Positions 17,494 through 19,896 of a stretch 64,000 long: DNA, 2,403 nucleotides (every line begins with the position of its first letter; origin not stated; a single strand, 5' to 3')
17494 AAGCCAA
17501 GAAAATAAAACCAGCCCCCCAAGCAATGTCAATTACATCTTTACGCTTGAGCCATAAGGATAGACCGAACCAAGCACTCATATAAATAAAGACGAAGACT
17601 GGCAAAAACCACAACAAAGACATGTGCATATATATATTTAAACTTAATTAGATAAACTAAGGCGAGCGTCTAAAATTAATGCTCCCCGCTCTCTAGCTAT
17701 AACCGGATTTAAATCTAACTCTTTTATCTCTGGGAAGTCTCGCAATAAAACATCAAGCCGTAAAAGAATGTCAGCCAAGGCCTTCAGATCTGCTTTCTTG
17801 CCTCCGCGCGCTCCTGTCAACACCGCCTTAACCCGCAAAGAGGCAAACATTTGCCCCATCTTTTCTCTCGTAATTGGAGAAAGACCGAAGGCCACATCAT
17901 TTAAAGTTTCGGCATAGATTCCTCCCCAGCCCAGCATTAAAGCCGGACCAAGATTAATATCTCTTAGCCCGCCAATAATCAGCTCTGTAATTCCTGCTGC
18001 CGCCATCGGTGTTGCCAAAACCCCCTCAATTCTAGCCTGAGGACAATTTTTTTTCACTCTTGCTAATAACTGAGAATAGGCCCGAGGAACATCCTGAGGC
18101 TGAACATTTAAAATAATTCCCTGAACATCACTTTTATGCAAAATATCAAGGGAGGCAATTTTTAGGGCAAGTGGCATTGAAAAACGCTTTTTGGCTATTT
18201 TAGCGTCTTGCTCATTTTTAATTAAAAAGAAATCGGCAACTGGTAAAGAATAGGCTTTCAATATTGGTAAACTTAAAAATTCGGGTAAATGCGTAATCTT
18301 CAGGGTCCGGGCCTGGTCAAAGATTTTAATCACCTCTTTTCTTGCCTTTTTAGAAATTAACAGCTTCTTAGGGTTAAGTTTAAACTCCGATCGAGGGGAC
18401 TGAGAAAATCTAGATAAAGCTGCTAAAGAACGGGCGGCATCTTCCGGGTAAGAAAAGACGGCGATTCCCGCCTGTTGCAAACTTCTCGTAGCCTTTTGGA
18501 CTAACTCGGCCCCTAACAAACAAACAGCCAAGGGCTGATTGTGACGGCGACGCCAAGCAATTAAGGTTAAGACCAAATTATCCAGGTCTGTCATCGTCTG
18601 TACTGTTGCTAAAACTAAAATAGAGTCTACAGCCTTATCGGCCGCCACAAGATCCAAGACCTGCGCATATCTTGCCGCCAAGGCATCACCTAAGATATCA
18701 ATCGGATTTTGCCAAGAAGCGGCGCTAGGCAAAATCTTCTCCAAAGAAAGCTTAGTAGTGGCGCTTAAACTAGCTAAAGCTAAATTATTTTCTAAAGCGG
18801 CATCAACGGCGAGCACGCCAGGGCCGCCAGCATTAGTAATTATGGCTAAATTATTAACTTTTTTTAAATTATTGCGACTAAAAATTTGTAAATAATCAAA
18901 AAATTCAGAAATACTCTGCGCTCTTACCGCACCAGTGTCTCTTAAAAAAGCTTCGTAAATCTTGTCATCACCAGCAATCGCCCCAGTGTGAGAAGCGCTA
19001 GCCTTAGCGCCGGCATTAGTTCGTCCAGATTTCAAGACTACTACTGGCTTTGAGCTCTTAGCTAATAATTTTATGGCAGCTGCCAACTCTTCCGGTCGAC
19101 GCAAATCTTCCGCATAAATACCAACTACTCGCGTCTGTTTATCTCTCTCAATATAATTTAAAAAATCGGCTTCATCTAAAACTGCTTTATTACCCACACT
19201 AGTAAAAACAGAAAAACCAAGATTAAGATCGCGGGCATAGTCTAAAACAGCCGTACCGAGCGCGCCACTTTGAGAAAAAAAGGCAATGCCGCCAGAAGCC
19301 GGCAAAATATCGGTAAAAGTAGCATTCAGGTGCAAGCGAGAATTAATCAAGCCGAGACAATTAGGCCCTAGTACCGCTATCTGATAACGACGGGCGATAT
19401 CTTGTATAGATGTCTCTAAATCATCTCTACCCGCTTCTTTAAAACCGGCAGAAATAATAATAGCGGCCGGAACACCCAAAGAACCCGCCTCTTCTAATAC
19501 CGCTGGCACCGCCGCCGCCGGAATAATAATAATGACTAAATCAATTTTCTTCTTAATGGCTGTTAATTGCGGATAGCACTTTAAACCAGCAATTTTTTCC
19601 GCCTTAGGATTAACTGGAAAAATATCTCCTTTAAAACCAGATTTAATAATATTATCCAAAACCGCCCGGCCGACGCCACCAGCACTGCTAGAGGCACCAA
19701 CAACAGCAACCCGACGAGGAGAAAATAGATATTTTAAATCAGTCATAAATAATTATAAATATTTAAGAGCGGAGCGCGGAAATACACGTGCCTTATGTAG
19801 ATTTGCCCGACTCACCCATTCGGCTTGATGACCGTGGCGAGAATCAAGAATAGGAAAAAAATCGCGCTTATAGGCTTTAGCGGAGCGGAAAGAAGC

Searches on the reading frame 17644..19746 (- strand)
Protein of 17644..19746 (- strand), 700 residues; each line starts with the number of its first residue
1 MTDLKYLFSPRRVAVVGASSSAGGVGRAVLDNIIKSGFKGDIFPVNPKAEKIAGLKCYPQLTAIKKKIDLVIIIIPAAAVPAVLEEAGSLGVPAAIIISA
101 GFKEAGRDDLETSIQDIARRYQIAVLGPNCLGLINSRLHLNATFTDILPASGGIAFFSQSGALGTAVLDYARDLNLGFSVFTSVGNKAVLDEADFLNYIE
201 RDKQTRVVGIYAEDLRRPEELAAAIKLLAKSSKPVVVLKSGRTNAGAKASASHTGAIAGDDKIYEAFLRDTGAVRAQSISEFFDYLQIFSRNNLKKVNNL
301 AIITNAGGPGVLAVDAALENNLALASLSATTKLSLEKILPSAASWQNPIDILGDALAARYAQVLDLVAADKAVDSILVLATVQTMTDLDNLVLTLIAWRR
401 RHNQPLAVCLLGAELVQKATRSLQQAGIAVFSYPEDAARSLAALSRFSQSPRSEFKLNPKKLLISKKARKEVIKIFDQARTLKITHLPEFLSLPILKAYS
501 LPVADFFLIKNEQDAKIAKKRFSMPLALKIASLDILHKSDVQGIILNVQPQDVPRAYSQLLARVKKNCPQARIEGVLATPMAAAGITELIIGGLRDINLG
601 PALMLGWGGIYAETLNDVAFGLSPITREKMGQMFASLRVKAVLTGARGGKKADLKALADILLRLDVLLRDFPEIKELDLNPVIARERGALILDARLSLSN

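Call 100: search_protein_families(library=pfam, proteins=[window:17644-19746:-], max_evalue=0.00001)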
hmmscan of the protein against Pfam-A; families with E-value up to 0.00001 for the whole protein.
window:17644-19746:- (700 aa): 5 families
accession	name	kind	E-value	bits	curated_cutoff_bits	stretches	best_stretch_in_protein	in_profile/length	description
PF13549.11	ATP-grasp_5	-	9.9e-62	208.6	27.6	1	483-698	6-221/221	ATP-grasp domain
PF13607.11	Succ_CoA_lig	-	1.8e-49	167.5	27.4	1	152-289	2-138/138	Succinyl-CoA ligase like flavodoxin domain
PF13380.12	CoA_binding_2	-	2.9e-26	92.6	22.8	1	11-134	1-114/116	CoA binding domain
PF02629.25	CoA_binding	-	6.1e-13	49.8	22.3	1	10-101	3-97/97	CoA binding domain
PF19045.5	Ligase_CoA_2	-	1.7e-09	38.4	23.7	1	301-437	2-143/162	Ligase-CoA domain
